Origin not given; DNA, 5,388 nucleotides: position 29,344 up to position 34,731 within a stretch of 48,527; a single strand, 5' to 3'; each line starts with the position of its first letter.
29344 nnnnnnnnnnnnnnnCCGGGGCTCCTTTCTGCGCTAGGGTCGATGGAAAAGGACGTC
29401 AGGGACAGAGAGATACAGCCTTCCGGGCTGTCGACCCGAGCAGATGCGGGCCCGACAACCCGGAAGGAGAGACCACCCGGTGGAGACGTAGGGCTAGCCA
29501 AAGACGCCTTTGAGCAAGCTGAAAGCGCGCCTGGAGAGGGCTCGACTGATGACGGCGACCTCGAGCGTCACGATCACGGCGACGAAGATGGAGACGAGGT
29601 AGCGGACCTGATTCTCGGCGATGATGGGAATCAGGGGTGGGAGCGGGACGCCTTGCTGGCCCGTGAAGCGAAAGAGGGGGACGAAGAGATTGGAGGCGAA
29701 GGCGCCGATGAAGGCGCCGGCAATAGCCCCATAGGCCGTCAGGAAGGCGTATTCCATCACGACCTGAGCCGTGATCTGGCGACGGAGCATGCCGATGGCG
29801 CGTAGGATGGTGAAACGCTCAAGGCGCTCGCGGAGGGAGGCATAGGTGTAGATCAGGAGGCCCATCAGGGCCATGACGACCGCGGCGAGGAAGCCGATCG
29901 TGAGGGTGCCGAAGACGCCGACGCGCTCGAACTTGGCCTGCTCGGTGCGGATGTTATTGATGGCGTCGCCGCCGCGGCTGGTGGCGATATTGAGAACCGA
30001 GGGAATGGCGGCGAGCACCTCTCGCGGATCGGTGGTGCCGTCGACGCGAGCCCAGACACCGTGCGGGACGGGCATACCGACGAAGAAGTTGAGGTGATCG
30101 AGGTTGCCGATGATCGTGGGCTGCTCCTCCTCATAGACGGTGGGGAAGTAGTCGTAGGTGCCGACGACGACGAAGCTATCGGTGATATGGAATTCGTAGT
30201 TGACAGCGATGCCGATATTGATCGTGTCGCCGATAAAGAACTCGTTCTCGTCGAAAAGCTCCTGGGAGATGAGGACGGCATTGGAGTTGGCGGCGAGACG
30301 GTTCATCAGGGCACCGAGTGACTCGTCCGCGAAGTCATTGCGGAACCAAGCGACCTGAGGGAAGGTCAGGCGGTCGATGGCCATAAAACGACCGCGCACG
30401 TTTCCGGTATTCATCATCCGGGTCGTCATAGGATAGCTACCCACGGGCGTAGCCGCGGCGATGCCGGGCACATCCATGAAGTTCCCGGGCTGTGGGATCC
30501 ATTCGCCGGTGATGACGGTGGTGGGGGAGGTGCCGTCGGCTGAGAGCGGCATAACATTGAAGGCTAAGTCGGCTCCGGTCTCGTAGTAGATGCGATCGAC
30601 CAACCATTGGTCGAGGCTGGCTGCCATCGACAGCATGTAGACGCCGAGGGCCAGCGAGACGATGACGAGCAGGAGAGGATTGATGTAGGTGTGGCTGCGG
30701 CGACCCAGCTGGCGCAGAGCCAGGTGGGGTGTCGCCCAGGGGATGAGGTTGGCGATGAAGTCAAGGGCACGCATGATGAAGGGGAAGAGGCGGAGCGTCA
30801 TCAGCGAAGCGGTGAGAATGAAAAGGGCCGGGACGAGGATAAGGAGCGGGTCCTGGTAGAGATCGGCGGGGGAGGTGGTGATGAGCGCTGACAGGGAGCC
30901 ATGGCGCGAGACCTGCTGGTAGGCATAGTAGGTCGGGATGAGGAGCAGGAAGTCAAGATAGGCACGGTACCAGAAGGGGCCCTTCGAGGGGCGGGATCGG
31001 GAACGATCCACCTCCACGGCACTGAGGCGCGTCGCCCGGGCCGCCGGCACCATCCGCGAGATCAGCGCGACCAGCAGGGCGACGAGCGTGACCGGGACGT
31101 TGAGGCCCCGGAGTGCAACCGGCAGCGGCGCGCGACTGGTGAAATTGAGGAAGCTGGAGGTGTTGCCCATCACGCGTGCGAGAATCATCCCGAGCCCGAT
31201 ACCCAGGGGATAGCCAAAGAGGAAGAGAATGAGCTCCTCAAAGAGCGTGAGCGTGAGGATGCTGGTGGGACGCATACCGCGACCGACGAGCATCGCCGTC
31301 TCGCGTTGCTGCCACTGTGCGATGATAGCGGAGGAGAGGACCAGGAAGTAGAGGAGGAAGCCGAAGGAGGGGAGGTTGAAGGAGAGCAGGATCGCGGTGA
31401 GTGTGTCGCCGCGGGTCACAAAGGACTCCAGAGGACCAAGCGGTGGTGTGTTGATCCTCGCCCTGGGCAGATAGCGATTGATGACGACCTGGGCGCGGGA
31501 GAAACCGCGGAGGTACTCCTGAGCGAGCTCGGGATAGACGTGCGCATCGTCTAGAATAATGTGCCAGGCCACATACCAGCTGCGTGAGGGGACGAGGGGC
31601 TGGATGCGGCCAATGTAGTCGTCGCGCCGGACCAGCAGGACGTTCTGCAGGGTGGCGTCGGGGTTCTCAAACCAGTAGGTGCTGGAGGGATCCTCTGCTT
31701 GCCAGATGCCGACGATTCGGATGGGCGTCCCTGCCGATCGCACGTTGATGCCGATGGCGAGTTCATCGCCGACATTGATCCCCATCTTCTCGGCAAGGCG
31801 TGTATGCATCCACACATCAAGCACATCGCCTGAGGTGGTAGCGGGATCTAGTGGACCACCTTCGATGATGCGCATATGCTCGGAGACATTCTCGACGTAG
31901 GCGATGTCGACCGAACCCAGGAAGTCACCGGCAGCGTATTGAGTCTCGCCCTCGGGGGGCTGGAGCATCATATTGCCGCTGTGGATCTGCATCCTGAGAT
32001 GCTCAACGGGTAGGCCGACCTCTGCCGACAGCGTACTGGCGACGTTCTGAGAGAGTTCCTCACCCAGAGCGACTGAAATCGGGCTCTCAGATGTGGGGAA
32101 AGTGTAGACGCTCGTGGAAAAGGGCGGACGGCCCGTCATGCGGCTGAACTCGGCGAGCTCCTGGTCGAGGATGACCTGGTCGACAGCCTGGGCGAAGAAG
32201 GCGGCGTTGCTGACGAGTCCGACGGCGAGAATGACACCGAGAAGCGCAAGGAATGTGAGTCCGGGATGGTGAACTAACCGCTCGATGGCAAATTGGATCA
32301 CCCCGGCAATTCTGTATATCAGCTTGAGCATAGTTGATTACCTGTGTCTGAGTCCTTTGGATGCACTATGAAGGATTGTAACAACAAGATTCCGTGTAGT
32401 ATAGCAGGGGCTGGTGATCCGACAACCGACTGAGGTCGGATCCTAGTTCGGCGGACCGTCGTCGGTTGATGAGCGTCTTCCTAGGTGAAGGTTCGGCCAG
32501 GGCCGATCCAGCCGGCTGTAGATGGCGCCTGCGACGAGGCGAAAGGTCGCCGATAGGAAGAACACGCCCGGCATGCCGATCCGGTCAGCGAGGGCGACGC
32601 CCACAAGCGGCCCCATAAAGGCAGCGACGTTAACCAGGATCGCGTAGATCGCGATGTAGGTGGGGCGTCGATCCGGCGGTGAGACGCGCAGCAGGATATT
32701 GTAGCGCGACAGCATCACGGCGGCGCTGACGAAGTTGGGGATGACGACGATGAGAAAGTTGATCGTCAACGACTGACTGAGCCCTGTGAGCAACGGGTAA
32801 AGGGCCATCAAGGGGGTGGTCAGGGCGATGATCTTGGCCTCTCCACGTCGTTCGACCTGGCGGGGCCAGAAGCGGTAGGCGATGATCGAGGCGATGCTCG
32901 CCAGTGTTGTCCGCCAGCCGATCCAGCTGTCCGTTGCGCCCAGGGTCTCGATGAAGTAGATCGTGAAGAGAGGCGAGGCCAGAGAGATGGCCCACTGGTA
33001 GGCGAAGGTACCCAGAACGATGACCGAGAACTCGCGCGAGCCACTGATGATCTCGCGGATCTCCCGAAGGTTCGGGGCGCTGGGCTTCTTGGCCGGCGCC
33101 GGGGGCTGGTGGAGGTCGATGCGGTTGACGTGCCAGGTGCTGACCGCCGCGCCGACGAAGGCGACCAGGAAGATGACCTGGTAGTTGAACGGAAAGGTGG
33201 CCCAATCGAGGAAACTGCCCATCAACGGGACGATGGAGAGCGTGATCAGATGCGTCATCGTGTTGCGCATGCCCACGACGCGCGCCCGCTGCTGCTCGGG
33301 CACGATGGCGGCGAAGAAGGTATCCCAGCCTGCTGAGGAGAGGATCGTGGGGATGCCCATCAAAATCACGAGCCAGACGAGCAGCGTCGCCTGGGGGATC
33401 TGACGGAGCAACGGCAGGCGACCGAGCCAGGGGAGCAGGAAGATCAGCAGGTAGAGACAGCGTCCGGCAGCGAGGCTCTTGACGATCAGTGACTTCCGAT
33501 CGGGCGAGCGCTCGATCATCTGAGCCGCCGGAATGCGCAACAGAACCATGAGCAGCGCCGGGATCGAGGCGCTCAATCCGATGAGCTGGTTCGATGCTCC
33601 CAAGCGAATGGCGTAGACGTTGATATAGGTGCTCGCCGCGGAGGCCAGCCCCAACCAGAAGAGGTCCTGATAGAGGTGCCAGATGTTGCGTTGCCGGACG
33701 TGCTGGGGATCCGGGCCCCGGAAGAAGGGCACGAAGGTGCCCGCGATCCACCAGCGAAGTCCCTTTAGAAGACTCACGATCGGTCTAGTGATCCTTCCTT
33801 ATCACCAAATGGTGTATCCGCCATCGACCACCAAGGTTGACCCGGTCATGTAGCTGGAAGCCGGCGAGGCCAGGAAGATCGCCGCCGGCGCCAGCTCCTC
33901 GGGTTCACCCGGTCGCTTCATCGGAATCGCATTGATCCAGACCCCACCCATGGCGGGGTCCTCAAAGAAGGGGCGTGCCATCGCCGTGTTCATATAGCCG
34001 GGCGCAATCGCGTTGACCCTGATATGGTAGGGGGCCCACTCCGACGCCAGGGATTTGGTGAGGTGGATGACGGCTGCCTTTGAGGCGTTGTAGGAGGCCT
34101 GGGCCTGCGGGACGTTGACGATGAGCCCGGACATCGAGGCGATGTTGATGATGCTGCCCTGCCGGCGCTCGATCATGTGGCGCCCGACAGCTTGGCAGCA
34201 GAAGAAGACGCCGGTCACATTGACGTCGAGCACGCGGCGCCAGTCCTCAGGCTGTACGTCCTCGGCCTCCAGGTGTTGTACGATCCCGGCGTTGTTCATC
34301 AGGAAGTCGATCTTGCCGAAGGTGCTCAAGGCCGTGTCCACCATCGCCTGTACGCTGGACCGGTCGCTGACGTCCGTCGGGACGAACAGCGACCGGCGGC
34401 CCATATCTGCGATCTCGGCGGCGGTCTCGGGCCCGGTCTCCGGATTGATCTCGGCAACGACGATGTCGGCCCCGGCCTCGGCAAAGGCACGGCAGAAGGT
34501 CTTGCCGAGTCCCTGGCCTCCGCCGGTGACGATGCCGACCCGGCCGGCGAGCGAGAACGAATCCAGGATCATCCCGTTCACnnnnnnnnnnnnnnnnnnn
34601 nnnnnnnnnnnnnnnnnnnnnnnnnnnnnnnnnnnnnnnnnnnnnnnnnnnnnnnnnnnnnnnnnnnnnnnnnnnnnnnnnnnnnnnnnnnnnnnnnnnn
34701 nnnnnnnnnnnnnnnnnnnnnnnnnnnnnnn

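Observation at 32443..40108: Seven-gene operon with four different oxidoreductase superfamilies, a TIM-barrel isomerase, a class II aldolase and an MFS transporter, but no kinase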

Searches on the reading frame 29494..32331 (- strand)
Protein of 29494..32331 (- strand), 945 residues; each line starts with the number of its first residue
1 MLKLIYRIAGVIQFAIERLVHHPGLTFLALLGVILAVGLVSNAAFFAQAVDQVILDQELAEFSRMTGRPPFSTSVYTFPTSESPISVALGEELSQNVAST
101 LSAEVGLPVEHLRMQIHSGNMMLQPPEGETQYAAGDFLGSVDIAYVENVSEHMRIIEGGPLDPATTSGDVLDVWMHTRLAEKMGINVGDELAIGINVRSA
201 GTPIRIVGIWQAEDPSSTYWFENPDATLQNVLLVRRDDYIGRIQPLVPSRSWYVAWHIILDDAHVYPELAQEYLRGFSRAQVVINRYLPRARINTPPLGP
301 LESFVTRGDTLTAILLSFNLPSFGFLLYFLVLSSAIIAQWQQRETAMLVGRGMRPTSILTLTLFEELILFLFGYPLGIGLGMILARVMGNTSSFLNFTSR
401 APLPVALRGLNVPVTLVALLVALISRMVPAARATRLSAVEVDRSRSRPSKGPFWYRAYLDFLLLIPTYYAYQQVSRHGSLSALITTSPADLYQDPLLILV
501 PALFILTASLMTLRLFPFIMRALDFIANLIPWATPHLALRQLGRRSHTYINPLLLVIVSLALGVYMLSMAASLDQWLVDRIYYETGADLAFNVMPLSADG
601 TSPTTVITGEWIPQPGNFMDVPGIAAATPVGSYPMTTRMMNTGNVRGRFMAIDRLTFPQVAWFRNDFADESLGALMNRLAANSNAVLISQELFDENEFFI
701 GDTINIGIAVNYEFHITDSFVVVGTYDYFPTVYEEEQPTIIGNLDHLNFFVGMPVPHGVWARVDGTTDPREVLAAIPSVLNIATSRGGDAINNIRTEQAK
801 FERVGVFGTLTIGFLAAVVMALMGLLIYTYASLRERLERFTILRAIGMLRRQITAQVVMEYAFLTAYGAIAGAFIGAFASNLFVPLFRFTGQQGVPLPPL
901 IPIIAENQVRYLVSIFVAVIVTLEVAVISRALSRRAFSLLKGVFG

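Call 3: search_protein_families(library=pfam, proteins=[window:29494-32331:-])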
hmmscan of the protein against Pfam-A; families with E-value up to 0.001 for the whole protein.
window:29494-32331:- (945 aa): 2 families
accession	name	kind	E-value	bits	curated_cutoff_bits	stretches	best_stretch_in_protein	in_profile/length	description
PF02687.27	FtsX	-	4.5e-13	49.7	25.5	2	814-928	4-110/120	FtsX-like permease C-terminal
PF12704.14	MacB_PCD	-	7.6e-10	39.9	27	1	554-776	2-204/207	MacB-like periplasmic core domain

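Call 4: search_protein_families(library=ncbifam, proteins=[window:29494-32331:-])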
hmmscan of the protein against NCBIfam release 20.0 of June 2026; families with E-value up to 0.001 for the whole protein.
window:29494-32331:- (945 aa): 2 families
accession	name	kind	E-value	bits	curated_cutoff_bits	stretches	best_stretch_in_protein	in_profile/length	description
NF008076.0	PRK10814.1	exception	3.8e-07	29.4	473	1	330-440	282-394/399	lipoprotein-releasing ABC transporter permease subunit LolC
TIGR03434.1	ADOP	subfamily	0.00022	19.5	622.3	0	351-440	717-798/803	ADOP family duplicated permease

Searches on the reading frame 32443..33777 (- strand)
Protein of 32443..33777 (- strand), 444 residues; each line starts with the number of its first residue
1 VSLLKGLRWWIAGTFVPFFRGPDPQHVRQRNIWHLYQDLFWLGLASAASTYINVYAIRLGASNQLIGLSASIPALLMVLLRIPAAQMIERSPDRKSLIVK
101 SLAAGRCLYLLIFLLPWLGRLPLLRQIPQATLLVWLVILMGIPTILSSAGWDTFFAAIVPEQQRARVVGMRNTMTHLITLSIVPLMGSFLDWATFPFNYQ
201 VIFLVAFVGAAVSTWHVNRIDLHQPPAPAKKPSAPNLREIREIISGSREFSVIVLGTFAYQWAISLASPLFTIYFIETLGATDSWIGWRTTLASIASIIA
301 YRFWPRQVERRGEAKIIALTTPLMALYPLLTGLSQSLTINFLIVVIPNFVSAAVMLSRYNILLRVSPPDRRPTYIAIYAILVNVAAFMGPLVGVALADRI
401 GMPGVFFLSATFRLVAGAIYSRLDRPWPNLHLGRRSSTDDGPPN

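Call 3: search_protein_families(library=pfam, proteins=[window:32443-33777:-])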
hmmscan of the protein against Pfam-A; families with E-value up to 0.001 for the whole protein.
window:32443-33777:- (444 aa): 2 families
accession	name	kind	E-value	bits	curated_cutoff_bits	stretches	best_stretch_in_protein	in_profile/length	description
PF07690.21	MFS_1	-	4.7e-30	105.1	33.4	2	254-428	2-179/347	Major Facilitator Superfamily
PF12832.13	MFS_1_like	-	4.1e-07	29.8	25.2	1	40-400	10-365/373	MFS_1 like family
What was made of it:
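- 32443..33777 (-): MFS_1 transporter (444 aa). PF07690 (call 3).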

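Call 4: search_protein_families(library=ncbifam, proteins=[window:32443-33777:-])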
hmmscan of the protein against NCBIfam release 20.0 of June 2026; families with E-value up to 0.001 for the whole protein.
window:32443-33777:- (444 aa): 7 families
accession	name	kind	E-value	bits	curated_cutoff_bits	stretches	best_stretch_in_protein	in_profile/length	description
NF000391.1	EmrB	exception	1.4e-09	37.2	925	1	277-412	39-174/501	multidrug efflux MFS transporter permease subunit EmrB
NF007372.0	PRK09874.1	equivalog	1.1e-08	34.6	571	1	244-415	10-184/408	multidrug efflux MFS transporter MdtG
TIGR00899.1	2A0120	subfamily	4.4e-08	32.6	522.3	1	257-422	6-174/375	sugar efflux transporter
TIGR00880.1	2_A_01_02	superfamily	8.3e-07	29.2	131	1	309-420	23-134/141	multidrug resistance protein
TIGR00900.1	2A0121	subfamily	9.9e-07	28.4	319.6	1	55-401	25-364/364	H+ Antiporter protein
NF003477.0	PRK05122.1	subfamily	2.8e-05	23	374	0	249-336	18-105/404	MFS transporter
TIGR00711.1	efflux_EmrB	subfamily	3.1e-05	22.9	230.2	1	275-408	28-161/485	DHA2 family efflux MFS transporter permease subunit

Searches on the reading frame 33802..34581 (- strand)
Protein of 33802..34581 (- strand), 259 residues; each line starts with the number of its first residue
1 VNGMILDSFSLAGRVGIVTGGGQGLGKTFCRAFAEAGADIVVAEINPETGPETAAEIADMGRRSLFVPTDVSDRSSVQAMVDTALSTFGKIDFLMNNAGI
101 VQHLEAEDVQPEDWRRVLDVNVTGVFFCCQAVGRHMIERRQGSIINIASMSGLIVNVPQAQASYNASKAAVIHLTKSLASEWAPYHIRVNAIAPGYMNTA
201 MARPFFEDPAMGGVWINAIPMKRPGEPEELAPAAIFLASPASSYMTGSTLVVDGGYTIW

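Call 3: search_protein_families(library=pfam, proteins=[window:33802-34581:-])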
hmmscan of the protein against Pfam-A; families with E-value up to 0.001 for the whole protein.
window:33802-34581:- (259 aa): 4 families
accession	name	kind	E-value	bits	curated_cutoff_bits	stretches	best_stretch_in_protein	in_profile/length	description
PF13561.12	adh_short_C2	-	3.6e-72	243.2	27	1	23-257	6-236/236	Enoyl-(Acyl carrier protein) reductase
PF00106.31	adh_short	-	3.7e-62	209.7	26.6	1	17-208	4-193/195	short chain dehydrogenase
PF08659.16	KR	-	7.8e-14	52.4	22.6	1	17-170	4-155/180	KR domain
PF01370.27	Epimerase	-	0.00075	19.4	20.9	0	17-180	2-158/240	NAD dependent epimerase/dehydratase family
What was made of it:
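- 33802..34581 (-): Short-chain dehydrogenase (259 aa); its start abuts the TIM gene's stop (0-nt gap). PF13561 and PF00106 (call 3).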

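Call 4: search_protein_families(library=ncbifam, proteins=[window:33802-34581:-])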
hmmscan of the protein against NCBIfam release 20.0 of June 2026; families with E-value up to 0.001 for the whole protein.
window:33802-34581:- (259 aa): 234 families (the best 25 are shown)
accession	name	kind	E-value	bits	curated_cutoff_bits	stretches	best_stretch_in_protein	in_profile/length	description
NF004774.0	PRK06114.1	equivalog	3.9e-78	262.4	360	1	7-259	10-262/262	SDR family oxidoreductase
NF005559.1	PRK07231.1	subfamily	6e-78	261.8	215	1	11-257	2-248/249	glucose 1-dehydrogenase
NF006070.0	PRK08213.1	subfamily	4.3e-76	255.8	279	1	4-258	3-258/259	gluconate 5-dehydrogenase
NF004198.0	PRK05653.1-3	equivalog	2.7e-73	246.5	296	1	10-257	4-247/248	3-oxoacyl-ACP reductase FabG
NF005390.0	PRK06935.1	equivalog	2.3e-72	243.5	369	1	3-256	5-255/258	2-dehydro-3-deoxy-D-gluconate 5-dehydrogenase KduD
TIGR01832.1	kduD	equivalog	1.8e-70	237.3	338.85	1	9-256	1-245/248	2-dehydro-3-deoxy-D-gluconate 5-dehydrogenase KduD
NF004522.0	PRK05867.1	equivalog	1.3e-69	234.8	447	1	5-257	3-253/255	SDR family oxidoreductase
NF005309.0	PRK06841.1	subfamily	2.6e-69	233.5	286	1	7-258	9-254/255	GolD/DthD family dehydrogenase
NF004791.0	PRK06138.1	equivalog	7.4e-69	231.8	312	1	10-259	2-252/252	SDR family oxidoreductase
NF052558.1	MBtsdlDhBudC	equivalog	2.2e-67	227.2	270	1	12-257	2-242/250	meso-2,3-butanediol dehydrogenase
TIGR01830.1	3oxo_ACP_reduc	equivalog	1.4e-66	224.6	297.75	1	17-255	2-237/239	3-oxoacyl-[acyl-carrier-protein] reductase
NF004818.0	PRK06172.1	equivalog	1.4e-65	221.1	336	1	9-257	3-251/253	SDR family oxidoreductase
NF009466.0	PRK12826.1-2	subfamily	4.9e-64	216.2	222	1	14-256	4-244/248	3-oxoacyl-ACP reductase FabG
NF005067.0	PRK06484.1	equivalog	5.7e-64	216.5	713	1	13-258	9-253/524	short chain dehydrogenase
NF005853.0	PRK07774.1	equivalog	3.2e-63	213.4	303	1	10-258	3-248/250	SDR family oxidoreductase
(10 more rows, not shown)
